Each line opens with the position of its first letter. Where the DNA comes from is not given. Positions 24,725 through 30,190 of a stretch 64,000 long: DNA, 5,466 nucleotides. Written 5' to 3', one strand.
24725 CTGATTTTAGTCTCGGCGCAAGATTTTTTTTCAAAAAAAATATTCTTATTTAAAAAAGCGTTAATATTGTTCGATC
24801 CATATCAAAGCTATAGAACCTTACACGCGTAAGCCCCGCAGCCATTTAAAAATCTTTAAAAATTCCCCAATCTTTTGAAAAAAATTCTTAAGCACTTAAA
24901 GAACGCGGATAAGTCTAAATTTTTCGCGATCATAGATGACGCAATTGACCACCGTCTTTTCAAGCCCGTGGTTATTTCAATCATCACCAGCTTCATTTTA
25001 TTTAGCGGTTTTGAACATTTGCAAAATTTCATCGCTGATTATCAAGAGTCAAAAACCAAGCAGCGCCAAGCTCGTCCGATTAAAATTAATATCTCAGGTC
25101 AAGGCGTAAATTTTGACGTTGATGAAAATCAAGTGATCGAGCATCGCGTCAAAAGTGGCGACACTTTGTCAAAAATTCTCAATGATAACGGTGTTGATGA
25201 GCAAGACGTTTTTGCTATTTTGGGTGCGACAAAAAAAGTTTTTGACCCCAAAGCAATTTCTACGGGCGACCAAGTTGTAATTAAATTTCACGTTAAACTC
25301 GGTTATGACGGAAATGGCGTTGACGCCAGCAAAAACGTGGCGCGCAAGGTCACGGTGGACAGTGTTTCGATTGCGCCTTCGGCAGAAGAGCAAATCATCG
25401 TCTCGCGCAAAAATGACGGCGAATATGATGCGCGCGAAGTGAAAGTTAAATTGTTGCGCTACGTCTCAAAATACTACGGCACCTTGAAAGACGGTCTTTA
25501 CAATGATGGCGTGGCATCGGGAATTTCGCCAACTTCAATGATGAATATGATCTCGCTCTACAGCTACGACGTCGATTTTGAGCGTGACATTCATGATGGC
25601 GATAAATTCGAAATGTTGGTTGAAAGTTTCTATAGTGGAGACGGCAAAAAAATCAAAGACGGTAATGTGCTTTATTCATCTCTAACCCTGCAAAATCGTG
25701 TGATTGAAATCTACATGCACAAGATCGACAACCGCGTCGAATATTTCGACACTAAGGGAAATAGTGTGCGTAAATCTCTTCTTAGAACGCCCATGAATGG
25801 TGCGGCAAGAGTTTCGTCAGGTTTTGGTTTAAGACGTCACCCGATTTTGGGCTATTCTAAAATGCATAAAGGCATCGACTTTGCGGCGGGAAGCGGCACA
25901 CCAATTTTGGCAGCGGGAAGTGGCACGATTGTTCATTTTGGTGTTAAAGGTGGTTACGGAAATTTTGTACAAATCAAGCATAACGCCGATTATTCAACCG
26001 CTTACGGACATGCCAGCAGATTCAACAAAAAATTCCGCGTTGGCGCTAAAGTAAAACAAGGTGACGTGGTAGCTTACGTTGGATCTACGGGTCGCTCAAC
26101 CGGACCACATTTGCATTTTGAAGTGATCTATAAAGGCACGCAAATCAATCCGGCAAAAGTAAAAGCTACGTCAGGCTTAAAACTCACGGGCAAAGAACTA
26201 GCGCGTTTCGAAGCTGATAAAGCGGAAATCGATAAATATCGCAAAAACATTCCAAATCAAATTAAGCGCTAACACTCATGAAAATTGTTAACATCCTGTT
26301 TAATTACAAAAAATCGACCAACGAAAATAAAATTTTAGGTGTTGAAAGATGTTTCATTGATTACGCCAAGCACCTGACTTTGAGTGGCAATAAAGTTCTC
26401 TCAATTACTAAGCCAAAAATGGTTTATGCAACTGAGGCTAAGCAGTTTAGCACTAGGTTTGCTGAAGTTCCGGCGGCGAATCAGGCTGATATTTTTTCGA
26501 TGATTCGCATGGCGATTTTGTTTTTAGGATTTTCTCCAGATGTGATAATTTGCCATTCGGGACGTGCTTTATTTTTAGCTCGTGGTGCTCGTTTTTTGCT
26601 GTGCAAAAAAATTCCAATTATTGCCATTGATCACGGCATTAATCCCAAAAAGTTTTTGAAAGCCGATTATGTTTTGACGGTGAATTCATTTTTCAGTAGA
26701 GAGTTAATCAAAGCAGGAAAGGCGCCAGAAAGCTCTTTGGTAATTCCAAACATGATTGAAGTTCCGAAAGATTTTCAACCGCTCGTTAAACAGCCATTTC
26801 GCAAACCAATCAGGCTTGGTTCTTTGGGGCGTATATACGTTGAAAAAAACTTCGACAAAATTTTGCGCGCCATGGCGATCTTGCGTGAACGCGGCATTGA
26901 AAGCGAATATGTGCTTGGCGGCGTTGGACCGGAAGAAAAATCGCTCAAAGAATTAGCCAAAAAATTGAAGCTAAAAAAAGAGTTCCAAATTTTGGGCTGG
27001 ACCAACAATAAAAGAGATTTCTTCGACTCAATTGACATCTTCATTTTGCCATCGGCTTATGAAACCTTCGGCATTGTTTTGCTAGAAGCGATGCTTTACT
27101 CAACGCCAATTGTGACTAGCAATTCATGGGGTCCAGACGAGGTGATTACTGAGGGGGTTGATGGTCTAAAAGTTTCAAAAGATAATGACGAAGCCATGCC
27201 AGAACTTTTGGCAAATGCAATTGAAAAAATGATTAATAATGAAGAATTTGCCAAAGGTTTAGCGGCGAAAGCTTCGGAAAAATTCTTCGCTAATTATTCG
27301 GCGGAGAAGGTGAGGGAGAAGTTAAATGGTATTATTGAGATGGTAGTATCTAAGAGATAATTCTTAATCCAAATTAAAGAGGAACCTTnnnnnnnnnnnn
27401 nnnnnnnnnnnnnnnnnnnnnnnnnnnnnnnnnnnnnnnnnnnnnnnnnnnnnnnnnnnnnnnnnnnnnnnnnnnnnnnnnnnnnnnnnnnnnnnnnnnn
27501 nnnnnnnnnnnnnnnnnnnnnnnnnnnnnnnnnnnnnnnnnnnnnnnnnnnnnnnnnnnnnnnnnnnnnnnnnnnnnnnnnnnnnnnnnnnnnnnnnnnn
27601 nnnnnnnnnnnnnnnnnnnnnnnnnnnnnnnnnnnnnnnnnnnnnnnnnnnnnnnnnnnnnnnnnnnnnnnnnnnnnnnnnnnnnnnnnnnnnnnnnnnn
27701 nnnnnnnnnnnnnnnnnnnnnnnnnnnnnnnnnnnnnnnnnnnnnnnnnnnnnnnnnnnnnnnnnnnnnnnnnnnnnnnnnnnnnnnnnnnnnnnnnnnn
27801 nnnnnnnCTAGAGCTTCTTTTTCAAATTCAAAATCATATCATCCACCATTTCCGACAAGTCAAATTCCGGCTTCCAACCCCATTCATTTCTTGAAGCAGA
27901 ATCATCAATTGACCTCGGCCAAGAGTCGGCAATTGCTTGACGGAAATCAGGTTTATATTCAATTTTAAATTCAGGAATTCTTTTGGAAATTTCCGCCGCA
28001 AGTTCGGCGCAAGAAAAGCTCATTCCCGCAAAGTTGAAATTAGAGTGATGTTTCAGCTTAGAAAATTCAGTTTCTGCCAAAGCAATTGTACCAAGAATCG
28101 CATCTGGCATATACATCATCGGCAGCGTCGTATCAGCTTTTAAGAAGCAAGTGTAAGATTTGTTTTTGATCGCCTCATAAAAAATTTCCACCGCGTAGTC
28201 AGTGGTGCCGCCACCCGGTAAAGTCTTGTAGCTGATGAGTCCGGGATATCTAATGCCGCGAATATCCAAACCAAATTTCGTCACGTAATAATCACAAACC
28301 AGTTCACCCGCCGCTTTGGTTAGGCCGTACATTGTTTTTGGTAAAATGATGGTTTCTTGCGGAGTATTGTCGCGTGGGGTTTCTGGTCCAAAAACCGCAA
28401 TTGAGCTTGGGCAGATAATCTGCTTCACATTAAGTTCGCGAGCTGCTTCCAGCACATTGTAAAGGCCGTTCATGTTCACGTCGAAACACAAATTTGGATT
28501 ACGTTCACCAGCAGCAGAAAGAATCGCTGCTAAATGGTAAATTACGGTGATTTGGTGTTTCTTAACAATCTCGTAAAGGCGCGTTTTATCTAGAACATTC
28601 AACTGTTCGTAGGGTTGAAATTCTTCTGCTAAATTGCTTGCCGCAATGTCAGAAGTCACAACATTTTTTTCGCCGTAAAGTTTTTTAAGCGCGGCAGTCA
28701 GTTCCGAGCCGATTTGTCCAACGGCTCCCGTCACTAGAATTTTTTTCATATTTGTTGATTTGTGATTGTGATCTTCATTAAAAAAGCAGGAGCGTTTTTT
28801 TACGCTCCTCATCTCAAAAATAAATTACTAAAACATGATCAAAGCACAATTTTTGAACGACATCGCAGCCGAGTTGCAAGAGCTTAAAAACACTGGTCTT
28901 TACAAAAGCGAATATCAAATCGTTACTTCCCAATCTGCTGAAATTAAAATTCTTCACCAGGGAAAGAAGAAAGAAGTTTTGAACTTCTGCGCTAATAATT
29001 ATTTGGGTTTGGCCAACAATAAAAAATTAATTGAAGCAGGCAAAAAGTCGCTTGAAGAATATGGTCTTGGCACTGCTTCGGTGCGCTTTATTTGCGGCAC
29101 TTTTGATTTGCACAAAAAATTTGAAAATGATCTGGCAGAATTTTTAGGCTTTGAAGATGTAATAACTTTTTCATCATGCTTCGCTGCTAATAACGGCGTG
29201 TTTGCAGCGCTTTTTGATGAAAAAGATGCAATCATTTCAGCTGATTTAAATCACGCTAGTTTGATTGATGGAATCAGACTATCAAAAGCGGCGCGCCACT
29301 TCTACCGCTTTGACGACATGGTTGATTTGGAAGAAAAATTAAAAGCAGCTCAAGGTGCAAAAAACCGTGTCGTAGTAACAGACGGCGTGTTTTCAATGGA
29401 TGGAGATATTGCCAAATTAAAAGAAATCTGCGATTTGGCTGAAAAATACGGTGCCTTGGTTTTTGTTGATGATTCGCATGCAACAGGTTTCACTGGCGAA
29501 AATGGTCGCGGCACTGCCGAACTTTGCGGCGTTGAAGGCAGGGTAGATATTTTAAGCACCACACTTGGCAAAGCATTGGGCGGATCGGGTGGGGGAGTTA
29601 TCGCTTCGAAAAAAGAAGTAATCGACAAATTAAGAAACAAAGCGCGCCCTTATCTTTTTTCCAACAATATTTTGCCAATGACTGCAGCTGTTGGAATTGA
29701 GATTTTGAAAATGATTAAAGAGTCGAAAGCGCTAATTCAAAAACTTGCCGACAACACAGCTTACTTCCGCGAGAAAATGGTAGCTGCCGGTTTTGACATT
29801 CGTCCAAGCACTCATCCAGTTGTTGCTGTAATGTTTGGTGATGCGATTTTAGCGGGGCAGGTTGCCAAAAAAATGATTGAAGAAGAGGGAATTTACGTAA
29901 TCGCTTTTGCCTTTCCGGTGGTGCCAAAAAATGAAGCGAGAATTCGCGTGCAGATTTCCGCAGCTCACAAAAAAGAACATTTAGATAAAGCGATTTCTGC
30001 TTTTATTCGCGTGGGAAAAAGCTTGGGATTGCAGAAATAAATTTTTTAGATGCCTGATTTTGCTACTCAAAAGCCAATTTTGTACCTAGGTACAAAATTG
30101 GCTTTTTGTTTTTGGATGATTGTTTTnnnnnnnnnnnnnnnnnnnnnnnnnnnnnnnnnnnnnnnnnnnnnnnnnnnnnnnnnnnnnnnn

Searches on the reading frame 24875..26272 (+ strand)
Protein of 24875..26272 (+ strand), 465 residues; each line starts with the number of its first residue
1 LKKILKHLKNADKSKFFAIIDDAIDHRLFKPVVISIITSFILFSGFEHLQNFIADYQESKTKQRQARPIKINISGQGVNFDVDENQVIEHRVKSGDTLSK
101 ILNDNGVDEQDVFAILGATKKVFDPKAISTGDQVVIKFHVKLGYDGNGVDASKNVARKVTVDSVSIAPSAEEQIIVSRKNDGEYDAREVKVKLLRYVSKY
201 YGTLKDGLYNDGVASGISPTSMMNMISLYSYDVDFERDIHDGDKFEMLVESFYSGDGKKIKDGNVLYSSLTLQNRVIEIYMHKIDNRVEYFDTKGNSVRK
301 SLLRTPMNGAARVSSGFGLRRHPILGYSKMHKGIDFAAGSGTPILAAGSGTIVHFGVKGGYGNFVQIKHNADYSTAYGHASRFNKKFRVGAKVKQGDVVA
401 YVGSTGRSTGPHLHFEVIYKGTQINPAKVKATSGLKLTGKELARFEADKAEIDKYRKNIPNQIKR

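Call 14: search_protein_families(library=pfam, proteins=[window:24875-26272:+], max_evalue=0.00001)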
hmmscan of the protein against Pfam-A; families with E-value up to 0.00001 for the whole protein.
window:24875-26272:+ (465 aa): 2 families
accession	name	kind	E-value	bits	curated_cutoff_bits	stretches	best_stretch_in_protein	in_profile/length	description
PF01551.29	Peptidase_M23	-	9e-33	112.8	28.7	1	329-426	1-96/96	Peptidase family M23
PF19425.4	Csd3_N2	-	1.7e-06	28.4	27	1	201-317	10-120/122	Csd3 second domain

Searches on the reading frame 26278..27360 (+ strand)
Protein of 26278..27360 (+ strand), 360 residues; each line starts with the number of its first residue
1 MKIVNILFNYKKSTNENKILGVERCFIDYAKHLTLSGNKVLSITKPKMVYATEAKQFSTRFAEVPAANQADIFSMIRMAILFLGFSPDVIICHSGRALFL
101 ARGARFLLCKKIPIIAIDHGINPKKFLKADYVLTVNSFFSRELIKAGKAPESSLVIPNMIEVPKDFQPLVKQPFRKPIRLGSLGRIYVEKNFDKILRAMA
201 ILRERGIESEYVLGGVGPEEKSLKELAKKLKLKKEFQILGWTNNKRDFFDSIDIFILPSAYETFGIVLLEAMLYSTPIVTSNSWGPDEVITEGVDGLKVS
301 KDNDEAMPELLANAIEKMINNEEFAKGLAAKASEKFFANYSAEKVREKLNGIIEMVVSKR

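Call 14: search_protein_families(library=pfam, proteins=[window:26278-27360:+], max_evalue=0.00001)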
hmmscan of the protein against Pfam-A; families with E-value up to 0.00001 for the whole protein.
window:26278-27360:+ (360 aa): 4 families
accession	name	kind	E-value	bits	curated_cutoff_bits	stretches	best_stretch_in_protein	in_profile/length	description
PF00534.26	Glycos_transf_1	-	3.1e-34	118.4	26.4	1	175-332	13-169/172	Glycosyl transferases group 1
PF13692.12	Glyco_trans_1_4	-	8.9e-28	97.8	27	1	179-320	3-141/142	Glycosyl transferases group 1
PF20706.3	GT4-conflict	-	9.4e-10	38.4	26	1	129-345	147-381/385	Family 4 Glycosyltransferase in conflict systems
PF13439.12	Glyco_transf_4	-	5.7e-07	30.2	28.5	1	21-161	3-167/170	Glycosyltransferase Family 4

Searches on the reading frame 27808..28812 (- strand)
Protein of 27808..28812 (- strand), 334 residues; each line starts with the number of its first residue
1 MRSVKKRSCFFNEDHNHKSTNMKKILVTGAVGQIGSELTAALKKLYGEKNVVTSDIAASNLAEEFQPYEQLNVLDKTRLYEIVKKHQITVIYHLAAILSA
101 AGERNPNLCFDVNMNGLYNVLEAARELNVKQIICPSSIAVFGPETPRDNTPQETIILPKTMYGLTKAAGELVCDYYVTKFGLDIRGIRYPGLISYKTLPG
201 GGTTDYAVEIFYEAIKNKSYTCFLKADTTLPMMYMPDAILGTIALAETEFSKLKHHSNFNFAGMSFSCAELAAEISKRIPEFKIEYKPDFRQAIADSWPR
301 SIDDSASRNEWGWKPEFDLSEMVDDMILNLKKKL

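Call 14: search_protein_families(library=pfam, proteins=[window:27808-28812:-], max_evalue=0.00001)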
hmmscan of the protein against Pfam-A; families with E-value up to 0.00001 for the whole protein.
window:27808-28812:- (334 aa): 6 families
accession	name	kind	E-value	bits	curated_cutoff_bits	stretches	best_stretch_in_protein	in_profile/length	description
PF01370.27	Epimerase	-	1e-29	104.1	20.9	1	25-248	1-227/240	NAD dependent epimerase/dehydratase family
PF16363.11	GDP_Man_Dehyd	-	6.2e-22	78.9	27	1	26-184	1-175/332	GDP-mannose 4,6 dehydratase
PF04321.23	RmlD_sub_bind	-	2.9e-16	59.8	27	1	24-172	2-135/287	RmlD substrate binding domain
PF01073.25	3Beta_HSD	-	5.3e-14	52.3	22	1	26-170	1-154/280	3-beta hydroxysteroid dehydrogenase/isomerase family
PF02719.21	Polysacc_synt_2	-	1.3e-11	44.7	20.2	1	25-137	1-128/293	Polysaccharide biosynthesis protein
PF07993.18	NAD_binding_4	-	1.4e-07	31.4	20.1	1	86-227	87-242/258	Male sterility protein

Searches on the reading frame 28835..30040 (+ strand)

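Call 14: search_protein_families(library=pfam, proteins=[window:28835-30040:+], max_evalue=0.00001)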
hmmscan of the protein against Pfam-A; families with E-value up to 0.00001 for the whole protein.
window:28835-30040:+ (401 aa): 4 families
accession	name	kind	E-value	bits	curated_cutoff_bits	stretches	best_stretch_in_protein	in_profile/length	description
PF00155.27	Aminotran_1_2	-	2.1e-66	225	19.7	1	47-389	2-360/361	Aminotransferase class I and II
PF00464.25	SHMT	-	1.1e-08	34.6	27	1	114-353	94-356/399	Serine hydroxymethyltransferase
PF01041.23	DegT_DnrJ_EryC1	-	1.4e-07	31.5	19.8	1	93-264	26-192/360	DegT/DnrJ/EryC1/StrS aminotransferase family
PF00266.25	Aminotran_5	-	2.3e-07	30.6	21.5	1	91-267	43-222/371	Aminotransferase class-V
